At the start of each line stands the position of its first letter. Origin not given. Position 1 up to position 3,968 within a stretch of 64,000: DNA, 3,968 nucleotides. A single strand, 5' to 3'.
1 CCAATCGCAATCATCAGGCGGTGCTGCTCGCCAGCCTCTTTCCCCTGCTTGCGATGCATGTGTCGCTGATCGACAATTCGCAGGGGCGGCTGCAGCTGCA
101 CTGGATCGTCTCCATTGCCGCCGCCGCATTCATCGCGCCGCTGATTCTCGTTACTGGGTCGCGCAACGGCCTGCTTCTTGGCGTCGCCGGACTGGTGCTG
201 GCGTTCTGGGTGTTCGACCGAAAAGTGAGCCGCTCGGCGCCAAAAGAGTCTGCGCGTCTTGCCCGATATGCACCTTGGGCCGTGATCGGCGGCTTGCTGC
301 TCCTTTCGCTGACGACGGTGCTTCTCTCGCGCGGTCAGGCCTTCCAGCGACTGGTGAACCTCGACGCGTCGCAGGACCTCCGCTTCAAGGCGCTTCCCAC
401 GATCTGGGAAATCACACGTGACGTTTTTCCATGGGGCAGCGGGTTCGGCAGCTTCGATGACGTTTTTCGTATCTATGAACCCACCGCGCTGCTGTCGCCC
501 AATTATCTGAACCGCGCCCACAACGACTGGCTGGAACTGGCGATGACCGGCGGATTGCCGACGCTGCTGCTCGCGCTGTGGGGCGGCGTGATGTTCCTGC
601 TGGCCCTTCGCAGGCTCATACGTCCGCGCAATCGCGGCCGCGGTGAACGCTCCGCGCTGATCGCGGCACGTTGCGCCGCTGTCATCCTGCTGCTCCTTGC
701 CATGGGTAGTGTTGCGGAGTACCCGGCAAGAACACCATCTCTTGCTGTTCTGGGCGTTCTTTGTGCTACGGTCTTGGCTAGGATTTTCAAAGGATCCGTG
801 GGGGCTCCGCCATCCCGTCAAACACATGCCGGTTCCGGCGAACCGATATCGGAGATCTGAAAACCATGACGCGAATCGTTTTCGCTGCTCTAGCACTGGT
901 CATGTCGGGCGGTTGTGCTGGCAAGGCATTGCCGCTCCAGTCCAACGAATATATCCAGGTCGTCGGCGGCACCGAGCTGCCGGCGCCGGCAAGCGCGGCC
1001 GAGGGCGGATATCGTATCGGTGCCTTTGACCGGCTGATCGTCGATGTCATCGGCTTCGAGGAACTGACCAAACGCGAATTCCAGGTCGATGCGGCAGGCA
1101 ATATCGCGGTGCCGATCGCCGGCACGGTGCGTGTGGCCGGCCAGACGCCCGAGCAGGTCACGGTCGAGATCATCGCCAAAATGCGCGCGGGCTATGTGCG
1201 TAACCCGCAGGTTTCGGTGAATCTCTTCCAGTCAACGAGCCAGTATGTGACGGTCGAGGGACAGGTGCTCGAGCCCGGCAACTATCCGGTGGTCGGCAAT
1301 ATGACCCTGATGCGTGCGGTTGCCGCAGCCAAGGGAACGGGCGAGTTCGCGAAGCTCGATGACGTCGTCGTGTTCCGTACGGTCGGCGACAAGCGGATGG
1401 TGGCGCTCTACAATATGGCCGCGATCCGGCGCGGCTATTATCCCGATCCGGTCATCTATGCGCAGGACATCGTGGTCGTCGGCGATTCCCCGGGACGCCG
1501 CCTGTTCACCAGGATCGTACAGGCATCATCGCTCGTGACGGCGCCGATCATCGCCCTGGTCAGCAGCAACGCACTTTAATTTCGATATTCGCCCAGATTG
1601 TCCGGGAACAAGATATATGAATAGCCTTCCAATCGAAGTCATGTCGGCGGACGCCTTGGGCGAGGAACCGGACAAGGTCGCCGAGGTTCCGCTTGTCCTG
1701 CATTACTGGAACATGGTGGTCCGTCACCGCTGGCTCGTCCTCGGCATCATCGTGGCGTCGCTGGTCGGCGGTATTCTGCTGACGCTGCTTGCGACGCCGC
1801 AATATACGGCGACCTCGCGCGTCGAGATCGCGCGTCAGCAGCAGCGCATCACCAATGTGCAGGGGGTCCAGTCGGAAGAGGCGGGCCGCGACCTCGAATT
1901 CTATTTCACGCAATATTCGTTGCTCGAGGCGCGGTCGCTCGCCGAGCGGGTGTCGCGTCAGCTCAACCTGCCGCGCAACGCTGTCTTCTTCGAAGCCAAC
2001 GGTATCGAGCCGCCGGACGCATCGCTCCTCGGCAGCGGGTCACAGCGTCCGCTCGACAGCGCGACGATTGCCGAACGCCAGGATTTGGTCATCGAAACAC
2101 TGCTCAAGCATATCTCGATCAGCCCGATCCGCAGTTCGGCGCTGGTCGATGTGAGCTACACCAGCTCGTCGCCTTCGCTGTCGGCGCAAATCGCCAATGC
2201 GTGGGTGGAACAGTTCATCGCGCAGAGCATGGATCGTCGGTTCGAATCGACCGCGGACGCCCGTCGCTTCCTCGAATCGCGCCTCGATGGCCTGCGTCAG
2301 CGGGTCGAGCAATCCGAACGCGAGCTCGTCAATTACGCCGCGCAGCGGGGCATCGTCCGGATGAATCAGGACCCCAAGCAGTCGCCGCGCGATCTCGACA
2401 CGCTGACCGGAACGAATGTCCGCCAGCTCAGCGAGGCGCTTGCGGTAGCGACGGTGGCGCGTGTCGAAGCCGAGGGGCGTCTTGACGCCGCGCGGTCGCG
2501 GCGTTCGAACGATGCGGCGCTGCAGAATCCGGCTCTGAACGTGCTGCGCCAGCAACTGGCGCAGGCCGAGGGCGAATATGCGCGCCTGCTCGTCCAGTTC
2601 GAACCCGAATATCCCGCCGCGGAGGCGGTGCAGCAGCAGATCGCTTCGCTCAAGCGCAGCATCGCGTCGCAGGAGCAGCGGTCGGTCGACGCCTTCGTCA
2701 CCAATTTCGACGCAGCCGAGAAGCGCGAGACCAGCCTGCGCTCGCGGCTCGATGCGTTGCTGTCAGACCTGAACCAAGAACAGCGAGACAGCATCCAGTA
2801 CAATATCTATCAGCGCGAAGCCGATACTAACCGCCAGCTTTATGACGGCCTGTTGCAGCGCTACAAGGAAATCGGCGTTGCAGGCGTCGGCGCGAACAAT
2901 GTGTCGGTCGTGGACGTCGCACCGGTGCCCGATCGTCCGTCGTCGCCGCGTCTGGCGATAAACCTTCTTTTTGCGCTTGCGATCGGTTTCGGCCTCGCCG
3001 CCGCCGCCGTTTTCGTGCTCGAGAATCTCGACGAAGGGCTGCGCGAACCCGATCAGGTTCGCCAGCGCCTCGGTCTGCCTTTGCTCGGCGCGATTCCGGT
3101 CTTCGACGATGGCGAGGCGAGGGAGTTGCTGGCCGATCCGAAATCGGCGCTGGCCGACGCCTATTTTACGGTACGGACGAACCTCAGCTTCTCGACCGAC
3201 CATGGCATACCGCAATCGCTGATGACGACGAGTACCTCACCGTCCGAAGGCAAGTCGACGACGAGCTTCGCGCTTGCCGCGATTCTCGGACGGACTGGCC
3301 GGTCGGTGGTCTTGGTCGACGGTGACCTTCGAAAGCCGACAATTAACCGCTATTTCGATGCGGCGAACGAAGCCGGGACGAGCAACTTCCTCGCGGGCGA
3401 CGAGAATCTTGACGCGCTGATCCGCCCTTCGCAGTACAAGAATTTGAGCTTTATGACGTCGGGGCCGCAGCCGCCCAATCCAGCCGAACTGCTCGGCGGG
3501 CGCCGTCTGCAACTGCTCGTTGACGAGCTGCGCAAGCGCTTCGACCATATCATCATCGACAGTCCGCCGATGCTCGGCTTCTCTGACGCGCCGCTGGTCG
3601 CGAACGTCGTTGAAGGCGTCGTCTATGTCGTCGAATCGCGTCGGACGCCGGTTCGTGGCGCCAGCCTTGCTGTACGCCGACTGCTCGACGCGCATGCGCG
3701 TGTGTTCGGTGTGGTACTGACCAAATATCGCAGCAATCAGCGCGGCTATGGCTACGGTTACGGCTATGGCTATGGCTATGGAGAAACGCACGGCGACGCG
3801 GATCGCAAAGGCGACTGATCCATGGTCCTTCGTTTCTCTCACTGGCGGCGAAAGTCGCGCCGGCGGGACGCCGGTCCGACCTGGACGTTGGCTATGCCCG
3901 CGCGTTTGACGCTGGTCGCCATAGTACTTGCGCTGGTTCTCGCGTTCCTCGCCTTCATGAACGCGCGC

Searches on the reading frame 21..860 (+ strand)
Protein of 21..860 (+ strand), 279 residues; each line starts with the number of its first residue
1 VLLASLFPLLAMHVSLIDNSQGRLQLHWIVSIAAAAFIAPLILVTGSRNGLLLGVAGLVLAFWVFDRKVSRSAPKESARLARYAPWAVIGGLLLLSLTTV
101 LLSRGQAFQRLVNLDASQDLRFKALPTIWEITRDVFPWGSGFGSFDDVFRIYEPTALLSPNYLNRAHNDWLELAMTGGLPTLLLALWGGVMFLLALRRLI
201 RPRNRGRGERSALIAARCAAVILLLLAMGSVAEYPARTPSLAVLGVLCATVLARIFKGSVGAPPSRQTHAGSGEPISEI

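Call 10: search_protein_families(library=pfam, proteins=[window:21-860:+], max_evalue=0.00001)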
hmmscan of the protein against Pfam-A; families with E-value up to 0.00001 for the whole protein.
window:21-860:+ (279 aa): 1 family
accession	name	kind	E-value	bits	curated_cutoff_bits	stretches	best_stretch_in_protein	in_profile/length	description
PF04932.20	Wzy_C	-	1.8e-16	60.7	31.7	1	34-185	2-148/149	O-Antigen ligase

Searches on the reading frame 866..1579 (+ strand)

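Call 10: search_protein_families(library=pfam, proteins=[window:866-1579:+], max_evalue=0.00001)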
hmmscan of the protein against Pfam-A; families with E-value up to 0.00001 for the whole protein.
window:866-1579:+ (237 aa): 2 families
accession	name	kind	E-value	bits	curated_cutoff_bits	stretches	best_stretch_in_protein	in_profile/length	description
PF02563.21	Poly_export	-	6.6e-21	74.7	28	1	44-120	2-76/77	Polysaccharide biosynthesis/export protein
PF10531.15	SLBB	-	1.6e-08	34.7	27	1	127-178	1-52/55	SLBB domain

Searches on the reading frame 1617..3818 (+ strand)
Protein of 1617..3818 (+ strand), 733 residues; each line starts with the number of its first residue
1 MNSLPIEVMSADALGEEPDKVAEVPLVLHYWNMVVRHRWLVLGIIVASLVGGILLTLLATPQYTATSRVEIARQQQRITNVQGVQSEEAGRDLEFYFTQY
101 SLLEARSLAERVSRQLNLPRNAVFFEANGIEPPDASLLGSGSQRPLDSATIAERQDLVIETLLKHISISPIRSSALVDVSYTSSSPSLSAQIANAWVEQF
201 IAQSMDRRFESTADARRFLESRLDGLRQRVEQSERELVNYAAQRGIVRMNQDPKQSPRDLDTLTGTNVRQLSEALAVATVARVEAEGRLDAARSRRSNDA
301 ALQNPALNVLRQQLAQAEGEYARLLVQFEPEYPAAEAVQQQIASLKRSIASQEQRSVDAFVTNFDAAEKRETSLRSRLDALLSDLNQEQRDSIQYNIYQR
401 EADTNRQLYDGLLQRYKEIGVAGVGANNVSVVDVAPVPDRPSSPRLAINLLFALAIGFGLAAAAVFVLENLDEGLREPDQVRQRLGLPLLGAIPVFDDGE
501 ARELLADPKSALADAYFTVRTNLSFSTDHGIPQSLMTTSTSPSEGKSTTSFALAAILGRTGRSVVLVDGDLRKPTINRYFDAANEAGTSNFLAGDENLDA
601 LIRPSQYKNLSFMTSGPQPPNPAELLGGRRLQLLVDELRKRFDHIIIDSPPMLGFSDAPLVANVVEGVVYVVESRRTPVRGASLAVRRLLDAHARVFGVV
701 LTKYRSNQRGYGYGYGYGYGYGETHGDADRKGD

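Call 10: search_protein_families(library=pfam, proteins=[window:1617-3818:+], max_evalue=0.00001)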
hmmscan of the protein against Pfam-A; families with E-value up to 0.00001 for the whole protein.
window:1617-3818:+ (733 aa): 6 families
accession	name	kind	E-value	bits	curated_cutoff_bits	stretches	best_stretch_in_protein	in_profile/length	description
PF13807.11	GNVR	-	3.2e-11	43.4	27.7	1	399-467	10-79/82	G-rich domain on putative tyrosine kinase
PF02706.20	Wzz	-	8.7e-10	39.2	25.5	1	29-116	7-91/91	Chain length determinant protein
PF13614.12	AAA_31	-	3.4e-08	34.1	27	1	545-655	14-131/177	AAA domain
PF01656.29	CbiA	-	6.6e-07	29.8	25.4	1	536-708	2-87/125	CobQ/CobB/MinD/ParA nucleotide binding domain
PF10609.15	ParA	-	7e-07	29.4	27.1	1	545-700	16-171/246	NUBPL iron-transfer P-loop NTPase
PF09140.17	MipZ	-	4.3e-06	26.7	20.7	0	544-650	12-108/262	ATPase MipZ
